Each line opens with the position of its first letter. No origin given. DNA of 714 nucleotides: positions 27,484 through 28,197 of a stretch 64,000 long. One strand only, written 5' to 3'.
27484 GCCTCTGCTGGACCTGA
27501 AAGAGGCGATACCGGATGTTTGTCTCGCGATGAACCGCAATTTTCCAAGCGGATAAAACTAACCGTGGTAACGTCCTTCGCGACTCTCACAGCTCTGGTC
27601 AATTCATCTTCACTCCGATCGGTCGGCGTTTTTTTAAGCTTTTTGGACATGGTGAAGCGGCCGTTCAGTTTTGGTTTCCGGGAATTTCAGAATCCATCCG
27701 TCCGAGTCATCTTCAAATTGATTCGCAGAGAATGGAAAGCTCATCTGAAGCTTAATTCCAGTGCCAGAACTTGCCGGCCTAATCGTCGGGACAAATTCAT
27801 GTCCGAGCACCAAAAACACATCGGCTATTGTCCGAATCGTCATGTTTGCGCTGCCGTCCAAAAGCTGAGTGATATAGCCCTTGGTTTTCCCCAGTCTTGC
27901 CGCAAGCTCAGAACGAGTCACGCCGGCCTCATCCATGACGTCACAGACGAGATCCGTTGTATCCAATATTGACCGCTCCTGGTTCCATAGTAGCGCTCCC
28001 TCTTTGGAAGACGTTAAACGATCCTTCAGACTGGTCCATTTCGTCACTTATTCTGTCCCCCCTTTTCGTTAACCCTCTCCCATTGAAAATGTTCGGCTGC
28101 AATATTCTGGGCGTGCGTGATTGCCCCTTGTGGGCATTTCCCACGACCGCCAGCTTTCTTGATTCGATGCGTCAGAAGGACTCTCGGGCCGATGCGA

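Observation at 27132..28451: Tripartite toxin-antitoxin-chaperone (HigB / HigA / SecB-like) module carried as transposon cargo in a phage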

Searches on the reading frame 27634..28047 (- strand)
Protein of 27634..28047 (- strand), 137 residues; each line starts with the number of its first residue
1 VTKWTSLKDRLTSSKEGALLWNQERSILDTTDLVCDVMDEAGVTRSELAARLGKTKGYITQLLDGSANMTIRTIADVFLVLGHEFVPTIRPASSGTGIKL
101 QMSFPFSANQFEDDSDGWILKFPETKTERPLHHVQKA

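Call 3: search_protein_families(library=pfam, proteins=[window:27634-28047:-], max_evalue=1)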
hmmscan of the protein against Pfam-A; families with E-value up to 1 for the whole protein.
window:27634-28047:- (137 aa): 5 families
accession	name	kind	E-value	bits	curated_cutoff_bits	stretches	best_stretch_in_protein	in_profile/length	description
PF01381.28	HTH_3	-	0.0011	19.4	23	1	39-76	6-43/55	Helix-turn-helix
PF13560.12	HTH_31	-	0.0021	18.8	27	1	39-75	11-48/64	Helix-turn-helix domain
PF17762.8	HTH_ParB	-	0.023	15.3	22.6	1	35-63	13-41/102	ParB HTH domain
PF13443.12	HTH_26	-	0.1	13.3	22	1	37-76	5-45/63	Cro/C1-type HTH DNA-binding domain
PF04545.22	Sigma70_r4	-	0.24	11.4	24.1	1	24-63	9-41/50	Sigma-70, region 4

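Call 4: search_protein_families(library=ncbifam, proteins=[window:27634-28047:-], max_evalue=1)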
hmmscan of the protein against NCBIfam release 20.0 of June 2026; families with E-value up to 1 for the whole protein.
window:27634-28047:- (137 aa): 2 families
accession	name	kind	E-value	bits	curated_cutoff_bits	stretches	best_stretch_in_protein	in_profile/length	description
NF010465.0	PRK13890.1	equivalog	0.018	15.2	96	1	34-77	10-53/121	conjugal transfer protein TrbA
NF006015.0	PRK08154.1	subfamily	0.11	11.7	204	1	35-84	36-85/314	anaerobic benzoate catabolism transcriptional regulator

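Call 24: search_solved_structures(query=window:27634-28047:-, max_evalue=10, show_alignments=2)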
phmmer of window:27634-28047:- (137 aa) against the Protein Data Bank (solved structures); distinct sequences matched with E-value up to 10: 6.
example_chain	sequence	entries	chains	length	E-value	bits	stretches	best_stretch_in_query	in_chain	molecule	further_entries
3f6w_A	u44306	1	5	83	0.01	19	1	31-72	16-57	XRE-family like protein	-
5c8c_B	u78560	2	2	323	0.046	16.9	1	30-128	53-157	VP0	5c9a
7yrf_B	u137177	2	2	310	0.048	16.9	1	30-128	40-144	Genome polyprotein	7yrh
4f8d_A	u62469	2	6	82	0.63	13.3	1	34-76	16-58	Regulatory protein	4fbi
4jgy_B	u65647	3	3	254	0.99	12.6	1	59-128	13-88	Polyprotein, capsid protein VP2 | VP2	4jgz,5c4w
5abj_B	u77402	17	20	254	0.99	12.6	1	59-128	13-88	VP2 | VP2 protein | Capsid protein VP2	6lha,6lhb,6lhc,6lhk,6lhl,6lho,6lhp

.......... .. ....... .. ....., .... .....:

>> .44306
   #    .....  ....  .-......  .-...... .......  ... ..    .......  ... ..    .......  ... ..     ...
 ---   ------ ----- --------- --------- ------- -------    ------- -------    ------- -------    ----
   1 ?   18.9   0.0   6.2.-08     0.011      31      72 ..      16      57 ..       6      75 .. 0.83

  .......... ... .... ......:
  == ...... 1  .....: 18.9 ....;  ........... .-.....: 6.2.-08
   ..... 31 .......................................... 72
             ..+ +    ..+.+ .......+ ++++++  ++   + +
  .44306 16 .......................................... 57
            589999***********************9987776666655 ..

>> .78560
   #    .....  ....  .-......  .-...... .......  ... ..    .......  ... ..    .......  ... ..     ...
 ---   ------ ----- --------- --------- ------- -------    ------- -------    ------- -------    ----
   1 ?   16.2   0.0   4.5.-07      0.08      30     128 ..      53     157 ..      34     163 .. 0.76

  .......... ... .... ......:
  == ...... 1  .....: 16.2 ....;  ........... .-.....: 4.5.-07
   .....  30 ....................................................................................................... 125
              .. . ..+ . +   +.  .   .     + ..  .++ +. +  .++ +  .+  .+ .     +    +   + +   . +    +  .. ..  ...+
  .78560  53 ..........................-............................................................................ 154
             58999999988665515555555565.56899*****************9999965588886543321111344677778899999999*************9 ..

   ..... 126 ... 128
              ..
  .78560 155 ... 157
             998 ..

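Call 26: find_homologous_proteins(query=window:27634-28047:-)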
Query window:27634-28047:- (137 aa): 98 proteins with E <= 0.001 among 107 candidates.
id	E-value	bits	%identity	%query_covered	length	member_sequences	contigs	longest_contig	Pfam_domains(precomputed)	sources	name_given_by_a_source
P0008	1.3e-58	214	100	73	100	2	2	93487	-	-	-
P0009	4.9e-36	141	55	93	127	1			-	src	-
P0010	1.9e-32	130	56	84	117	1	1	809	-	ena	-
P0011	6.9e-32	128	56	81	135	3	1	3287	-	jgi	jgi:transcriptional regulator with XRE-family HTH domain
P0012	3.7e-30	122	51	87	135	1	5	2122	PF01381.29,PF13560.13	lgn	-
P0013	4.8e-30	122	61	71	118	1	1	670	PF01381.29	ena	-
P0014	1.1e-29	121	70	63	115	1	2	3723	-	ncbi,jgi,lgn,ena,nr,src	ncbi:MAG TPA: helix-turn-helix transcriptional regulator [Planctomycetaceae bacterium]|nr:helix-turn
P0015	2.5e-29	120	47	88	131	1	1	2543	-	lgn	-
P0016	3.2e-29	119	51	83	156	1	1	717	-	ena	-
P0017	3.4e-27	113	61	60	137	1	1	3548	-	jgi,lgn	-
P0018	1.4e-26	111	53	80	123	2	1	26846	-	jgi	jgi:transcriptional regulator with XRE-family HTH domain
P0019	3.5e-26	110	59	67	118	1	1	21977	PF01381.29,PF13443.13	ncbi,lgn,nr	ncbi:MAG: helix-turn-helix transcriptional regulator [Planctomycetia bacterium]|nr:helix-turn-helix 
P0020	1.4e-24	104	56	74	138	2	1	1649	-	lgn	-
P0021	1.9e-24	104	73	49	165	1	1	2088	-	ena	-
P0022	2.5e-24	104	51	82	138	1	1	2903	-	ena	-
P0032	9.7e-23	98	64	57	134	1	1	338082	-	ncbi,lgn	-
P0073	1.5e-19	88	49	77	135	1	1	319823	-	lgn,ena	-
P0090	6.2e-17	80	45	64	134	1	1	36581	-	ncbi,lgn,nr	ncbi:MAG: hypothetical protein JXD22_13190 [Sedimentisphaerales bacterium]|nr:hypothetical protein [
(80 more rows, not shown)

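Call 32: search_protein_families(library=phrogs, proteins=[window:27634-28047:-], max_evalue=0.01)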
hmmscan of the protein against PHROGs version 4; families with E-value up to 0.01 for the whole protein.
window:27634-28047:- (137 aa): 5 families
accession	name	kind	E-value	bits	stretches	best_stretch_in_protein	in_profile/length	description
phrog_1373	-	transcription regulation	2e-08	35.4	1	32-99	66-133/166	transcriptional regulator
phrog_2439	-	transcription regulation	0.00084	19.3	1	36-78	14-56/367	transcriptional regulator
phrog_8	-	transcription regulation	0.00089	19.8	1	38-78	85-128/346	transcriptional regulator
phrog_4779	-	transcription regulation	0.0017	19.8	1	30-70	3-45/98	transcriptional regulator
phrog_2339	-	DNA, RNA and nucleotide metabolism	0.0084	17.1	1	36-85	32-82/98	HTH DNA binding protein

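Call 59: search_protein_families(library=padloc, proteins=[window:27634-28047:-], max_evalue=0.01)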
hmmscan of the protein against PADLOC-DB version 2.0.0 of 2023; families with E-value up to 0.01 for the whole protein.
window:27634-28047:- (137 aa): 5 families
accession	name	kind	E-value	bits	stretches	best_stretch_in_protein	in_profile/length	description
PDLC04758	PDC-M64B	-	1.7e-08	32.9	1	28-87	29-88/123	-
PDLC04760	PDC-M64C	-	4.3e-08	31.4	1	27-88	24-85/93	-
PDLC04757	PDC-M64B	-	1e-07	30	1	28-88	28-88/128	-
PDLC04759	PDC-M64B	-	5.7e-07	27.6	1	28-88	25-85/135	-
PDLC04762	PDC-M64C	-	3e-05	22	1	31-84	29-82/97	-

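Call 72: search_solved_structures(query=A4, max_evalue=1, show_alignments=2)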
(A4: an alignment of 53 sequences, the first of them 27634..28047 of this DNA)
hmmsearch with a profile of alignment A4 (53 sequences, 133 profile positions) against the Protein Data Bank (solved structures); distinct sequences matched with E-value up to 1: 15.
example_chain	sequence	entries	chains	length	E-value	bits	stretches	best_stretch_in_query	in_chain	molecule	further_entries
2b5a_A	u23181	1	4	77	0.011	18.8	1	33-83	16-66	C.BclI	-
9sf2_A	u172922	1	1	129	0.079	16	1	35-113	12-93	Transcriptional regulator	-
2r63_A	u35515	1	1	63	0.093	15.8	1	31-65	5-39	REPRESSOR PROTEIN FROM BACTERIOPHAGE 434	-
3tgn_A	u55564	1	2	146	0.13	15.4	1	21-58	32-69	Adc operon repressor AdcR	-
7wze_Y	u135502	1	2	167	0.22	14.6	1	38-65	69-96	Uncharacterized HTH-type transcriptional regulator YetL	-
4mct_A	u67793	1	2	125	0.25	14.4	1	30-92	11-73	Antidote protein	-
8ezt_A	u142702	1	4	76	0.29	14.2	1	27-88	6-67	HipB(Lp)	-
6hpb_B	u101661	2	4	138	0.44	13.6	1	38-62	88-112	Antitoxin HicB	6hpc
4mcx_A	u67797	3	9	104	0.48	13.5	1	30-69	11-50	Antidote protein | Antitoxin HigA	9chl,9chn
6u0i_A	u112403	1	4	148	0.49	13.5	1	38-62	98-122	Antitoxin HicB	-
6chv_A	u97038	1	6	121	0.61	13.1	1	29-69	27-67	Antitoxin HigA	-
3f6w_A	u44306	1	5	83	0.76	12.8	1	31-58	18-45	XRE-family like protein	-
6cf1_A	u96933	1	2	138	0.82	12.7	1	29-68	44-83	Antitoxin HigA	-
1r63_A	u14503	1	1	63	0.84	12.7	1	40-65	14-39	REPRESSOR PROTEIN FROM BACTERIOPHAGE 434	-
1per_L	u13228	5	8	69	0.87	12.6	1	40-66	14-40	PROTEIN (434 REPRESSOR) | 434 REPRESSOR | REPRESSOR PROTEIN CI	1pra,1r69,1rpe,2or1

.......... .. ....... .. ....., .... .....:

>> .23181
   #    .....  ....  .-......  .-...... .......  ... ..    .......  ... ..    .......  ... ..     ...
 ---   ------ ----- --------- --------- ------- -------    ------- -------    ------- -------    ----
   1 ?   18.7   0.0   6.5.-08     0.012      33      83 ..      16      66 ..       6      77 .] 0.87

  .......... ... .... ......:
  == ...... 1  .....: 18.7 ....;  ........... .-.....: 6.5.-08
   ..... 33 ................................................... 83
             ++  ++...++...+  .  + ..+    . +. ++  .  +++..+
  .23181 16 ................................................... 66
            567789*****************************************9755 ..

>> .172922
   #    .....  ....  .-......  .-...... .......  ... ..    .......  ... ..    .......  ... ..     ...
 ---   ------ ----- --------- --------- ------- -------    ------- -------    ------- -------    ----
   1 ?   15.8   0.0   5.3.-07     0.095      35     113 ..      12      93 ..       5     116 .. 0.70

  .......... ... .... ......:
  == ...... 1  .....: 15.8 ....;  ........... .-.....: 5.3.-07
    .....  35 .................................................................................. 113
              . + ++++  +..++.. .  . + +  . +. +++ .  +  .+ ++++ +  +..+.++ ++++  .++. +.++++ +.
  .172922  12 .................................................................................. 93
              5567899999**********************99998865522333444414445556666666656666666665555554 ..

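Call 76: predict_structure(alignment_id=A4)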
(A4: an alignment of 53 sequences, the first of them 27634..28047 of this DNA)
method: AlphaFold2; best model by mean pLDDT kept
length: 137 residues; sequences in the alignment: 53
mean_pLDDT: 82.7   pTM: 0.63
mean pLDDT of the five models: 82.7, 82.4, 82.1, 82.1, 81.4
residues with pLDDT >= 90: 83; 70-90: 13; 50-70: 32; < 50: 9
segments of 3 or more residues with pLDDT < 50: 97-103
pLDDT, mean of each block of 10 residues (from residue 1): 88 94 94 98 98 98 96 98 95 56 49 55 63 72
secondary structure, 60 per line:
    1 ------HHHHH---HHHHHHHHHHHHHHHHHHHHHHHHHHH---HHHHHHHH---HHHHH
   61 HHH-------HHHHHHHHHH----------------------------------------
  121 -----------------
elements in order: H7-11 H15-41 H45-52 H56-63 H71-80

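Call 84: find_encoding_contigs(protein=P0032, flank=3000, max_places=1)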
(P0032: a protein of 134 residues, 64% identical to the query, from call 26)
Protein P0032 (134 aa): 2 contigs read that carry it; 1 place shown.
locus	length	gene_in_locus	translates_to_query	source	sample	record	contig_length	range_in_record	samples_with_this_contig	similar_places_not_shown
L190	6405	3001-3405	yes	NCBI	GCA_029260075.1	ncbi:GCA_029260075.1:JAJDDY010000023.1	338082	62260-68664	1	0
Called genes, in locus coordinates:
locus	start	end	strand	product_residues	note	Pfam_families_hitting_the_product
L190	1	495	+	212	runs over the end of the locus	-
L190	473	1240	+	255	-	-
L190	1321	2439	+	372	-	PF13439:Glyco_transf_4 (weak), PF00534:Glycos_transf_1, PF13692:Glyco_trans_1_4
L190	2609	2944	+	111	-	PF05973:Gp49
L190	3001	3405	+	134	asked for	-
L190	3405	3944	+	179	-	-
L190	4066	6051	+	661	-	PF00884:Sulfatase, PF01663:Phosphodiest, PF16347:SGSH_C, PF00515:TPR_1 (faint), PF07719:TPR_2 (faint), PF13181:TPR_8 (faint), PF13432:TPR_16 (weak), PF14559:TPR_19 (weak), +4 more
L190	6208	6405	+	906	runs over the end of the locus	PF00330:Aconitase, PF00694:Aconitase_C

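Call 85: find_encoding_contigs(protein=P0073, flank=3000, max_places=1)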
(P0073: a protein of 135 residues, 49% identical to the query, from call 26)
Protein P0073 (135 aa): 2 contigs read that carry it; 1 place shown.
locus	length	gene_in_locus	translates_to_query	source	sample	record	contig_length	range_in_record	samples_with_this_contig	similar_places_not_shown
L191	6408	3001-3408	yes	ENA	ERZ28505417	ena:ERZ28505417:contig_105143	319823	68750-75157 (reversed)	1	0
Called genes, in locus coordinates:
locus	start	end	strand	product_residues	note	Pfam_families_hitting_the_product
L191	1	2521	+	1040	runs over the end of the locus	PF18083:PutA_N, PF01619:Pro_dh, PF00171:Aldedh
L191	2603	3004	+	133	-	-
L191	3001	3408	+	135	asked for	-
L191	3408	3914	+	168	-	-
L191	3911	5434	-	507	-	PF01336:tRNA_anti-codon, PF00152:tRNA-synt_2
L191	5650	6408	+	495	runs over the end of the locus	PF13401:AAA_22 (faint), PF00004:AAA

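Call 86: find_encoding_contigs(protein=P0090, flank=3000, max_places=1)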
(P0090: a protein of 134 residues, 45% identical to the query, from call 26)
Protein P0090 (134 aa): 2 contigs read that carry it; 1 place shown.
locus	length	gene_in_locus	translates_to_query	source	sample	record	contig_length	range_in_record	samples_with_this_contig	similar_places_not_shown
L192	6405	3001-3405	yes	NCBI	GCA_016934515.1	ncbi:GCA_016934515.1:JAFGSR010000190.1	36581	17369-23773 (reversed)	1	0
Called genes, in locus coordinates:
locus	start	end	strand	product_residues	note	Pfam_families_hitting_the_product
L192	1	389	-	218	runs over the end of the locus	-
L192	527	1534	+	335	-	-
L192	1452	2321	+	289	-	PF01695:IstB_IS21 (weak)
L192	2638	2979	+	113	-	PF05973:Gp49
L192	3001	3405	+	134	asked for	-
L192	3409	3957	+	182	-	-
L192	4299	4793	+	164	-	-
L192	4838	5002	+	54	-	-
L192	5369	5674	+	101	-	PF00076:RRM_1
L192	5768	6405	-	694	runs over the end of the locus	PF02743:dCache_1 (weak), PF00672:HAMP (faint), PF07228:SpoIIE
